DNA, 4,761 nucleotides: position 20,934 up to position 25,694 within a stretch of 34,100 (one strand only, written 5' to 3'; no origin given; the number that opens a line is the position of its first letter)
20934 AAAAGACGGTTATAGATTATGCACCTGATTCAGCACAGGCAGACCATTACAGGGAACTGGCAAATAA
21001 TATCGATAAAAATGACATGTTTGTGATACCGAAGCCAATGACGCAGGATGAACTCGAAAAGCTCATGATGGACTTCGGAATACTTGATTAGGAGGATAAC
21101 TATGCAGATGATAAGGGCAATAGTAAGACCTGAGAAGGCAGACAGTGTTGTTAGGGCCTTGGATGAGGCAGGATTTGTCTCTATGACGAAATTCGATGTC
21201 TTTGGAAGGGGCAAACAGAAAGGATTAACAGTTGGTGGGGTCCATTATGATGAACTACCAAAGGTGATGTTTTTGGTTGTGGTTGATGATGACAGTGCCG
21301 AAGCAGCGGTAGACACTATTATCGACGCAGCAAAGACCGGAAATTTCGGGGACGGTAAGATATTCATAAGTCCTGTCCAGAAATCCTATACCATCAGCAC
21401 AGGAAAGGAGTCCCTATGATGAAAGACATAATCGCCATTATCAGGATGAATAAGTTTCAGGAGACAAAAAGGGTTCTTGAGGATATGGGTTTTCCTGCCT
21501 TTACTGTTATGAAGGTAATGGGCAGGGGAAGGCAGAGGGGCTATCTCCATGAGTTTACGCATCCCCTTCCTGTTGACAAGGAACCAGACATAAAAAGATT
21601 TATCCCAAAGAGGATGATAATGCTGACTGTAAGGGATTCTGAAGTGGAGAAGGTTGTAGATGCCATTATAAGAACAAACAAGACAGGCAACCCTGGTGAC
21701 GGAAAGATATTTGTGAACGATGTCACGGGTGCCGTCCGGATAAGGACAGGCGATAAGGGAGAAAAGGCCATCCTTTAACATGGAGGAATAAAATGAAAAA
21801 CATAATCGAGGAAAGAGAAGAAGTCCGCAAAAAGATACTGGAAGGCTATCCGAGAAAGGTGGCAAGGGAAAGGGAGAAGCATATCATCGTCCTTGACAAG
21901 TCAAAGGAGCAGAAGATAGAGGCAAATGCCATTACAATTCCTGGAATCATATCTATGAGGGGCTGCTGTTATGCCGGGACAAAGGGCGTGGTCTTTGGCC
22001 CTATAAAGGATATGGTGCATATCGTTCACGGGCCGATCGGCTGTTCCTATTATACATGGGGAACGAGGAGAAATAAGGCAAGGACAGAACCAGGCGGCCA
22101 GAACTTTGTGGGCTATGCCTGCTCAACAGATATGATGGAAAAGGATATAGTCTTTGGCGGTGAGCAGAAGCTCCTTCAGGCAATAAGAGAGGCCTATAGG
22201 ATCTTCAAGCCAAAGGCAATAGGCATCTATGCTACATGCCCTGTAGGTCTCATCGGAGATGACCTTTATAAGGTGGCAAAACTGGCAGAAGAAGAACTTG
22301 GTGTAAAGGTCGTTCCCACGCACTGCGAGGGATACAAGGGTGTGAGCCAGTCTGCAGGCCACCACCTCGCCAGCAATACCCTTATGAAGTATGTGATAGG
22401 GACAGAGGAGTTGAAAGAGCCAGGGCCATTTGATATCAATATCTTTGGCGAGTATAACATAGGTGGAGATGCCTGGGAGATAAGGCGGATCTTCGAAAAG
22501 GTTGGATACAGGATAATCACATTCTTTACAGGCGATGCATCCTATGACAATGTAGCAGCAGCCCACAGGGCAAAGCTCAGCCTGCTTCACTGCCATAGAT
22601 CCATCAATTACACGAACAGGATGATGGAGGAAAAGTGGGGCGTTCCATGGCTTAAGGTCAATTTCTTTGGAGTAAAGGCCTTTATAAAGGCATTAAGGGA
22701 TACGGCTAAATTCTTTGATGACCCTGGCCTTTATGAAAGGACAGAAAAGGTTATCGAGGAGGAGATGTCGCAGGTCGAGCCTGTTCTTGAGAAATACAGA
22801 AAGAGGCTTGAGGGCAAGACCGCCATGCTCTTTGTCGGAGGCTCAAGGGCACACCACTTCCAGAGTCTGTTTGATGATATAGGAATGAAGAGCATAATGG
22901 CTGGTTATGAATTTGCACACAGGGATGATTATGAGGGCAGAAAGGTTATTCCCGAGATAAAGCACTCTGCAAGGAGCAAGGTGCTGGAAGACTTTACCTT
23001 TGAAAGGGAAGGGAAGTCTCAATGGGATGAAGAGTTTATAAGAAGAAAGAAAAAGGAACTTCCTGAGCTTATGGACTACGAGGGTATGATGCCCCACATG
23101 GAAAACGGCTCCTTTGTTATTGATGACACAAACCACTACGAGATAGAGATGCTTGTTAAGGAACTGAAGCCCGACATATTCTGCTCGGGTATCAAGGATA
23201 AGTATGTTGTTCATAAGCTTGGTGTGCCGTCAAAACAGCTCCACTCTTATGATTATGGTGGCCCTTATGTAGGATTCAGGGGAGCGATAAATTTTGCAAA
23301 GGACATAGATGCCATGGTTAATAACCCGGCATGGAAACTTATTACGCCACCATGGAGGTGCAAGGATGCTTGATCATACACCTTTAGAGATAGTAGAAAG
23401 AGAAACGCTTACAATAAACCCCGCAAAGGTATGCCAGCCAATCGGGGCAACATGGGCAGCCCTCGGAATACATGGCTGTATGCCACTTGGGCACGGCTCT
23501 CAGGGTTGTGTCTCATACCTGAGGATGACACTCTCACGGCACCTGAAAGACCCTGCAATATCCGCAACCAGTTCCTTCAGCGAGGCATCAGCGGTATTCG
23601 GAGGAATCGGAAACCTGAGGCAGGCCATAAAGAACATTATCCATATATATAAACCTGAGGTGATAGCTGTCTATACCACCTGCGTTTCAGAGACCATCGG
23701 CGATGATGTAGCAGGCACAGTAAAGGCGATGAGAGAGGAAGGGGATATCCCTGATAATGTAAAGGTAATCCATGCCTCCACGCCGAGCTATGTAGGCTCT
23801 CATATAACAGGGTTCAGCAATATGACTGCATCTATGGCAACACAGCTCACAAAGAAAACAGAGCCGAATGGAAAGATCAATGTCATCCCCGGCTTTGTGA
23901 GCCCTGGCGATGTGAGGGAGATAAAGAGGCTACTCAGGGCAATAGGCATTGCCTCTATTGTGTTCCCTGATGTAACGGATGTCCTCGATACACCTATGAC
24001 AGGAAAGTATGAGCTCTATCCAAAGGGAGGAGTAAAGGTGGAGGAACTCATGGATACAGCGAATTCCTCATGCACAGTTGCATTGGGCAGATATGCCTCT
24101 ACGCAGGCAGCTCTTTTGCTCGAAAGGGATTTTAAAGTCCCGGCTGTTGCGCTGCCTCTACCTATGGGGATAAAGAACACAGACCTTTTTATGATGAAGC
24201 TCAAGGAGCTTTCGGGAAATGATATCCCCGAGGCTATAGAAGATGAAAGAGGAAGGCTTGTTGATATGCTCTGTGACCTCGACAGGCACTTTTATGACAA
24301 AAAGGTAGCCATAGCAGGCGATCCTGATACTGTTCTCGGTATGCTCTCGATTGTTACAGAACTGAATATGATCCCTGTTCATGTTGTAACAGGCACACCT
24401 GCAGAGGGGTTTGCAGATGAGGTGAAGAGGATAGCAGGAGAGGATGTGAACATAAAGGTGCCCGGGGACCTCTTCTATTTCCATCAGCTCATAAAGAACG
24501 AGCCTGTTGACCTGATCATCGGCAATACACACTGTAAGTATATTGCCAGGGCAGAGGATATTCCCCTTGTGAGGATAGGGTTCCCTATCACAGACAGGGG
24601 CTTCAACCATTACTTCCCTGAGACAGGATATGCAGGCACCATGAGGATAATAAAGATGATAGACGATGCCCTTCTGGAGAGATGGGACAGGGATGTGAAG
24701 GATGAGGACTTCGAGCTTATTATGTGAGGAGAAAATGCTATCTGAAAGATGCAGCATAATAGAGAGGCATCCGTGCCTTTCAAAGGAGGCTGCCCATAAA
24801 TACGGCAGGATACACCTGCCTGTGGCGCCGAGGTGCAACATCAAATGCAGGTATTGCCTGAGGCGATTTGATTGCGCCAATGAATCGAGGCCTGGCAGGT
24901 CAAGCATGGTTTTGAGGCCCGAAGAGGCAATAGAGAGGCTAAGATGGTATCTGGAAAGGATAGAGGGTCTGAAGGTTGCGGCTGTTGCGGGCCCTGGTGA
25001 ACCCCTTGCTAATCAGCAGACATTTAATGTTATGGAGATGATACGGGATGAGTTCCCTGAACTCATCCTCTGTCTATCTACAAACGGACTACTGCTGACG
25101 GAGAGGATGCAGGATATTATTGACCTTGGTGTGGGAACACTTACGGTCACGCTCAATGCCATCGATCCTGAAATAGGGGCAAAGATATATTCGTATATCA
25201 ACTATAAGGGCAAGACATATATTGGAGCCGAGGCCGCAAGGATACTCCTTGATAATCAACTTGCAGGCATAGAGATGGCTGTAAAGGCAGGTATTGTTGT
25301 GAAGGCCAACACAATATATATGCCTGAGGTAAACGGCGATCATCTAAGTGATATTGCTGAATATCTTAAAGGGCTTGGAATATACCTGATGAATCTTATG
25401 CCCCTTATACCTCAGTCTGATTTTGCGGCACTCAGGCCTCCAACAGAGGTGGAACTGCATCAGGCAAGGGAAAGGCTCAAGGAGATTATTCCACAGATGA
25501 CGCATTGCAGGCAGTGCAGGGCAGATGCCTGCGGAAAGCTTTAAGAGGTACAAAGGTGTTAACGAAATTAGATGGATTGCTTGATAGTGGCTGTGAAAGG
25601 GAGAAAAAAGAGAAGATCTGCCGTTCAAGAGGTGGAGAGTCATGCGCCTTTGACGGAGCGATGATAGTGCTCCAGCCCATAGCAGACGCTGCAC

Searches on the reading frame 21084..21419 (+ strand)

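Call 5: search_protein_families(library=pfam, proteins=[window:21084-21419:+], max_evalue=0.01)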
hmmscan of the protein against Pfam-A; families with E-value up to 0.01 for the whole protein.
window:21084-21419:+ (111 aa): 1 family
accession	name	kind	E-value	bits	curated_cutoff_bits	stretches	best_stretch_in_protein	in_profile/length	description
PF00543.27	P-II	-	1.5e-26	93.1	25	1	7-108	1-102/102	Nitrogen regulatory protein P-II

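Call 6: search_protein_families(library=ncbifam, proteins=[window:21084-21419:+], max_evalue=0.01)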
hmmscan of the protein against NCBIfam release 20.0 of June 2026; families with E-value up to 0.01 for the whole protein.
window:21084-21419:+ (111 aa): 2 families
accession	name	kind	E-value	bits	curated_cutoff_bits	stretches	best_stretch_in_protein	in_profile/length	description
NF008111.0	PRK10858.1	equivalog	1.1e-20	74.1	202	1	7-109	1-107/112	nitrogen regulatory protein P-II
NF007946.0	PRK10665.1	equivalog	3.4e-15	56.8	181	1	7-108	1-106/112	P-II family nitrogen regulator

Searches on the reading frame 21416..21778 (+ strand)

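Call 5: search_protein_families(library=pfam, proteins=[window:21416-21778:+], max_evalue=0.01)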
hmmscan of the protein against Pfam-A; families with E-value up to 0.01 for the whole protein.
window:21416-21778:+ (120 aa): 1 family
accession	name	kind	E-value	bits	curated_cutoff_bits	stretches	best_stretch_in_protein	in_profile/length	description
PF00543.27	P-II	-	7.4e-25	87.7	25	1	2-112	1-101/102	Nitrogen regulatory protein P-II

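Call 6: search_protein_families(library=ncbifam, proteins=[window:21416-21778:+], max_evalue=0.01)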
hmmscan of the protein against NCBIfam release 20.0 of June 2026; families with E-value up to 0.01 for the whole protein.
window:21416-21778:+ (120 aa): 2 families
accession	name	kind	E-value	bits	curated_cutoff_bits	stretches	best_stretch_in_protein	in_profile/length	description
NF008111.0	PRK10858.1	equivalog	2.7e-21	76.1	202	1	2-119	1-112/112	nitrogen regulatory protein P-II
NF007946.0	PRK10665.1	equivalog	3.1e-18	66.6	181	1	2-118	1-111/112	P-II family nitrogen regulator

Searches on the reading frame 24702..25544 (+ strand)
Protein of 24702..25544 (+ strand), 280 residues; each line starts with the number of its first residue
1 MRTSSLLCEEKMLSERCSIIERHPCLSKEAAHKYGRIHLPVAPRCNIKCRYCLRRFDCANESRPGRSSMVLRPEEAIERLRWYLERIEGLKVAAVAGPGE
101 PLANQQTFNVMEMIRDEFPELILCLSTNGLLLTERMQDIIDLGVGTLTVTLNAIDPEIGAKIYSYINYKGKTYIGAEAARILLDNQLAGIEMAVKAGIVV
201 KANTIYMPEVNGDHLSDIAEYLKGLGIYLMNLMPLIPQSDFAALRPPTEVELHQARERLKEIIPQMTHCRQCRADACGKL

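Call 6: search_protein_families(library=ncbifam, proteins=[window:24702-25544:+], max_evalue=0.01)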
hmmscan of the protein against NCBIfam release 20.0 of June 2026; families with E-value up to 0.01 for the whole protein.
window:24702-25544:+ (280 aa): 31 families (the best 25 are shown)
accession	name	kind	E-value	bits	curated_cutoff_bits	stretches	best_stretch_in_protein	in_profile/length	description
TIGR01290.1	nifB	equivalog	9e-93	311.4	343.65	1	19-279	8-275/441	nitrogenase cofactor biosynthesis protein NifB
TIGR02666.1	moaA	equivalog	6.5e-21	74.7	284.05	1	37-270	12-227/336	GTP 3',8-cyclase MoaA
TIGR02668.1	moaA_archaeal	equivalog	8.4e-14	51.2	325.25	1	37-262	12-213/303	GTP 3',8-cyclase MoaA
TIGR04317.1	W_rSAM_matur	equivalog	2.9e-13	49.7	380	1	36-161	5-120/349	tungsten cofactor oxidoreductase radical SAM maturase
NF001199.0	PRK00164.2-1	equivalog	8.1e-13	48.2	231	1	38-238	15-190/308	GTP 3',8-cyclase MoaA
TIGR04311.1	rSAM_Geo_metal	subfamily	2.8e-09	36.5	400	1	36-164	4-125/423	radical SAM/SPASM family putative metalloenzyme maturase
NF041707.1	rSAM_YhhB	equivalog_domain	8.9e-08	31.4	445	1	39-140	6-111/369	cyclophane-forming radical SAM/SPASM peptide maturase YhhB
NF038283.1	viperin_w_prok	equivalog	4.6e-07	29.3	180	1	42-201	9-163/281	viperin family antiviral radical SAM protein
TIGR04038.1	tatD_link_rSAM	subfamily_domain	1.1e-05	25.3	129.7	1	37-163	10-134/192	TatD family nuclease-associated radical SAM protein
NF033640.1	N_Twi_rSAM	subfamily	1.1e-05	24.7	170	1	41-142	117-226/398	twitch domain-containing radical SAM protein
TIGR04269.1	SAM_SPASM_FxsB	subfamily_domain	2.1e-05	23.7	370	1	39-141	6-114/363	FxsB family cyclophane-forming radical SAM/SPASM peptide maturase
TIGR04133.1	rSAM_w_lipo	hypoth_equivalog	2.3e-05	23.5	425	1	28-156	17-138/350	TIGR04133 family radical SAM/SPASM protein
TIGR04053.2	TIGR04053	equivalog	2.6e-05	23.6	395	1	45-240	18-191/366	TIGR04053 family radical SAM/SPASM domain-containing protein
NF050035.1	rSAM_WgK_link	exception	4.2e-05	22.7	650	1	37-159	11-124/367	radical SAM/SPASM peptide maturase WgkB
TIGR04054.1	rSAM_NirJ1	equivalog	4.3e-05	22.3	650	1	39-155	40-146/387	putative heme d1 biosynthesis radical SAM protein NirJ1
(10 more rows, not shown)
